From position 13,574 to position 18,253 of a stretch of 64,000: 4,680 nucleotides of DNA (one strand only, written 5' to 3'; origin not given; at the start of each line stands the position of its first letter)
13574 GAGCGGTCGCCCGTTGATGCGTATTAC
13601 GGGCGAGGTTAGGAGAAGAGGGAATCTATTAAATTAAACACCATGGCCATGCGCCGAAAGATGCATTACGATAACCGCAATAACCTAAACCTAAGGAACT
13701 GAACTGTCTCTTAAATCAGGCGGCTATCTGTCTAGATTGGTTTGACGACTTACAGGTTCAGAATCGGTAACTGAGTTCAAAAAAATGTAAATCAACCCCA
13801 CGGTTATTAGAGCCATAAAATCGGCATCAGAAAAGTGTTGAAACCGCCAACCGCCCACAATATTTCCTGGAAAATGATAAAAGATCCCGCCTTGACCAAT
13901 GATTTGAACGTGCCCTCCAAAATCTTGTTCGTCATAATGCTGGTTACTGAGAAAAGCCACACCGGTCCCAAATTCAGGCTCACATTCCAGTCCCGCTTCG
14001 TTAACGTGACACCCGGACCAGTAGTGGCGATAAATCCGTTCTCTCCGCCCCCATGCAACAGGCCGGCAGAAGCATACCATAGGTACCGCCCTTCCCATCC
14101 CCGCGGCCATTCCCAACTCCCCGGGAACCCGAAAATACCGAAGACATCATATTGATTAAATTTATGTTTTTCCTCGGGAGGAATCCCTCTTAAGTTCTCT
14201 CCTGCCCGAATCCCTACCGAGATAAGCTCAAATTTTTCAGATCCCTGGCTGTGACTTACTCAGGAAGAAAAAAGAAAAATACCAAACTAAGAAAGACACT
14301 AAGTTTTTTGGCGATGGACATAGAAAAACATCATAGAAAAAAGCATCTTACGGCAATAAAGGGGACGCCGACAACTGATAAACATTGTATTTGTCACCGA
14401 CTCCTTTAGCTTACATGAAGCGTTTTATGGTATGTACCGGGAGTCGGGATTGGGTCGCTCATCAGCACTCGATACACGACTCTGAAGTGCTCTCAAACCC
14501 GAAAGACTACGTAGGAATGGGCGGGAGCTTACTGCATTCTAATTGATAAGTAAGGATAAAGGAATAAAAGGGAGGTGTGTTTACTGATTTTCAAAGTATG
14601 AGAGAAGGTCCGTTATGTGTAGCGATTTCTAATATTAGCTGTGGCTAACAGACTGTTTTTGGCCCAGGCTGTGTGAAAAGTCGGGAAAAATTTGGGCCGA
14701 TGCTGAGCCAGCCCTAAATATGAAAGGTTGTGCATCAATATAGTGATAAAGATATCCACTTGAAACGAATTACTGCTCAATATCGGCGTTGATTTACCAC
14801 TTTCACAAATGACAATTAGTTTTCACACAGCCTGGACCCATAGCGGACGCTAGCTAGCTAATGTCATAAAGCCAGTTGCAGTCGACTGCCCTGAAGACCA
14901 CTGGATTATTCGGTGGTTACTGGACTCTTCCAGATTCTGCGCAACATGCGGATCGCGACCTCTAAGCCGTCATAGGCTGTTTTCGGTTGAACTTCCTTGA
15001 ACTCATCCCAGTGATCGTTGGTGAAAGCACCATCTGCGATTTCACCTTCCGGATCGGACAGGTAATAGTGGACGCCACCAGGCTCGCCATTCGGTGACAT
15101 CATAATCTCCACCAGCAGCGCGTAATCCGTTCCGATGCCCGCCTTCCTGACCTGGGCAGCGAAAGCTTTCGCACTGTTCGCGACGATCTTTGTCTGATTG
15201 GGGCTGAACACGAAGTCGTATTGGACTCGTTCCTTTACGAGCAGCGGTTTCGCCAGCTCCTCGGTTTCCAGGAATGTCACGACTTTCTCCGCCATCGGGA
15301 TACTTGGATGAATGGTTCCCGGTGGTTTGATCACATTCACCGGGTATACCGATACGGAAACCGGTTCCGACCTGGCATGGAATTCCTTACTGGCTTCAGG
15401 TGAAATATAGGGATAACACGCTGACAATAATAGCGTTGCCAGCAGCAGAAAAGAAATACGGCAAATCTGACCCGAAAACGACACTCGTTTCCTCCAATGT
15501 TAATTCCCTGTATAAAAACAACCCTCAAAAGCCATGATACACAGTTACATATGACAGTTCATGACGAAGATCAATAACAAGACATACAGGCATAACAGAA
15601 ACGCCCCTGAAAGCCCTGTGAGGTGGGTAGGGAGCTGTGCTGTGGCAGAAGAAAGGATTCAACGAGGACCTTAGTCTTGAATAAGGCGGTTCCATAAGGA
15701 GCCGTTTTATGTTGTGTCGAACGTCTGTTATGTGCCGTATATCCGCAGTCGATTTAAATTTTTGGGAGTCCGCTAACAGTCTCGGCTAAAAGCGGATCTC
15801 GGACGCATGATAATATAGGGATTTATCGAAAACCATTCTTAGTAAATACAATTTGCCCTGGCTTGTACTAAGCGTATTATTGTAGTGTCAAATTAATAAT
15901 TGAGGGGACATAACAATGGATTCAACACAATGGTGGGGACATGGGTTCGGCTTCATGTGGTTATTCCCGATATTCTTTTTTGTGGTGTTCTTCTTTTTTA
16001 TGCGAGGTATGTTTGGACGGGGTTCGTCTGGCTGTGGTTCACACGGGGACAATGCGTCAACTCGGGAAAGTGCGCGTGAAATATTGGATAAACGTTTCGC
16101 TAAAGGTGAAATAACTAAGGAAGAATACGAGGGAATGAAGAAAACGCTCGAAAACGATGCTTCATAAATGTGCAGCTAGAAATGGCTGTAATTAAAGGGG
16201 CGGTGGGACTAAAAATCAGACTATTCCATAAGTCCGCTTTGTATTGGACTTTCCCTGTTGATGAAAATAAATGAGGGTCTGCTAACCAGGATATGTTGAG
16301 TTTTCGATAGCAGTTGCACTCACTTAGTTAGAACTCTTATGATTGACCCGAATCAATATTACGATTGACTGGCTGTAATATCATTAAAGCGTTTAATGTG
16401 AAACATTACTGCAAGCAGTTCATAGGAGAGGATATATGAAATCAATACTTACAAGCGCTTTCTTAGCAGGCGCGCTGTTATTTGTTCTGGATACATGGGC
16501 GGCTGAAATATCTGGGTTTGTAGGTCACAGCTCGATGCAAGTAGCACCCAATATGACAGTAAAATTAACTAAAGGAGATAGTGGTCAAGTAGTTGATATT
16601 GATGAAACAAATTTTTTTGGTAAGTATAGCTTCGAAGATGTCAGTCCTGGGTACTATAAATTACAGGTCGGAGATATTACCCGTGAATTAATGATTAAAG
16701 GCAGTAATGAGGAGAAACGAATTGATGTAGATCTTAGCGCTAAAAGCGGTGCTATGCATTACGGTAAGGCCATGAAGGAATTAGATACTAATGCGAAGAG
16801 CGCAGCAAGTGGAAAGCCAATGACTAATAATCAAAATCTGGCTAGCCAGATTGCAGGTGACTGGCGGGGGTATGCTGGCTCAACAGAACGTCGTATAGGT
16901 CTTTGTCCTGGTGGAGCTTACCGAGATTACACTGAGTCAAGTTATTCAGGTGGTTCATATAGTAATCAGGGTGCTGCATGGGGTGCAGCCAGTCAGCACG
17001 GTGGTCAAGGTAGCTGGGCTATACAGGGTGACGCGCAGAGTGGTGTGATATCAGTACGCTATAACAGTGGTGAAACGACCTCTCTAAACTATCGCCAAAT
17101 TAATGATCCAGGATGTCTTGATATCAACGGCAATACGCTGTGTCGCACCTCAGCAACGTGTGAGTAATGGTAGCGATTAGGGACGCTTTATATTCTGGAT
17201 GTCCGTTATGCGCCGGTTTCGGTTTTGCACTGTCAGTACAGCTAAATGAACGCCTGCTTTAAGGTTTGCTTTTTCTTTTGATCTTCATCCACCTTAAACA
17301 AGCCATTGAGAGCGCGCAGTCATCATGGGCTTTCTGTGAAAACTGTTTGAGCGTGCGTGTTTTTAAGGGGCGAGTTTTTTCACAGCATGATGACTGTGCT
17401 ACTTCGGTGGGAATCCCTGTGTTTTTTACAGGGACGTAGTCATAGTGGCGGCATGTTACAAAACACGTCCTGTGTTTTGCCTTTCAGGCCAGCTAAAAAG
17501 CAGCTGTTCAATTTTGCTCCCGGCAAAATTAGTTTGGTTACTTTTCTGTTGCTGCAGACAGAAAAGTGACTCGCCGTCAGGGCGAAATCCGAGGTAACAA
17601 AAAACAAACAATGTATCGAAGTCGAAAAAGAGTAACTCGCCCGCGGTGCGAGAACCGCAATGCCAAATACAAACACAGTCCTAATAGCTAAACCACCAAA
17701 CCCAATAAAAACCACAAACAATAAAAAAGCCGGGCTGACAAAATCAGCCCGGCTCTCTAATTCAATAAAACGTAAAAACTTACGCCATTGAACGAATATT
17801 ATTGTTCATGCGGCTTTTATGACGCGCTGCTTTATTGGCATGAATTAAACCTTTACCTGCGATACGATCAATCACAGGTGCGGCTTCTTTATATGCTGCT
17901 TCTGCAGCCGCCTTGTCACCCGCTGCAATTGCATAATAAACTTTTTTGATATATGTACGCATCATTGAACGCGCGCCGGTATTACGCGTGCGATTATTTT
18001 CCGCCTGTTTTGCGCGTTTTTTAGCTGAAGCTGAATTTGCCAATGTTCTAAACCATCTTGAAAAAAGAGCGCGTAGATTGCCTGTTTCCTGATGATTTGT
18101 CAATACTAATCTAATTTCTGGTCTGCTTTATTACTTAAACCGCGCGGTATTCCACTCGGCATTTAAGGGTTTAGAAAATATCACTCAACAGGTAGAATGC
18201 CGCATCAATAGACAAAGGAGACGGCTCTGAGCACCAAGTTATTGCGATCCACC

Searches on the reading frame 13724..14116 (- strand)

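Call 65: search_protein_families(library=pfam, proteins=[window:13724-14116:-], max_evalue=0.001)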
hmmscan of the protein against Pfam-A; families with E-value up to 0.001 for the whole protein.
window:13724-14116:- (130 aa): 1 family
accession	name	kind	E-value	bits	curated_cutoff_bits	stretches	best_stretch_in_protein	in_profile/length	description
PF09411.16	PagL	-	9.4e-08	32.7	23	1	48-100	64-119/136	Lipid A 3-O-deacylase (PagL)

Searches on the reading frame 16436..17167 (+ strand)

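Call 65: search_protein_families(library=pfam, proteins=[window:16436-17167:+], max_evalue=0.001)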
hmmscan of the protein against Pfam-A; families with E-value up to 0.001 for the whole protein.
window:16436-17167:+ (243 aa): 2 families
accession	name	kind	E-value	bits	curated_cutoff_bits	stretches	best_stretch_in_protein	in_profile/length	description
PF13620.12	CarboxypepD_reg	-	2.8e-06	28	32.3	1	25-78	2-54/82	Carboxypeptidase regulatory-like domain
PF17210.9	SdrD_B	-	1.8e-05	25.4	29.7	1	39-108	26-95/112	SdrD B-like domain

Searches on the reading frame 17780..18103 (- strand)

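Call 67: search_protein_families(library=pfam, proteins=[window:17780-18103:-], max_evalue=0.001)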
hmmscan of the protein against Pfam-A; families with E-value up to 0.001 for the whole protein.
window:17780-18103:- (107 aa): 1 family
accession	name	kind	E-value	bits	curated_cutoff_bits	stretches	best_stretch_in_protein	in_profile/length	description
PF01649.23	Ribosomal_S20p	-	2.8e-28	98.8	29.5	1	22-103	1-82/83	Ribosomal protein S20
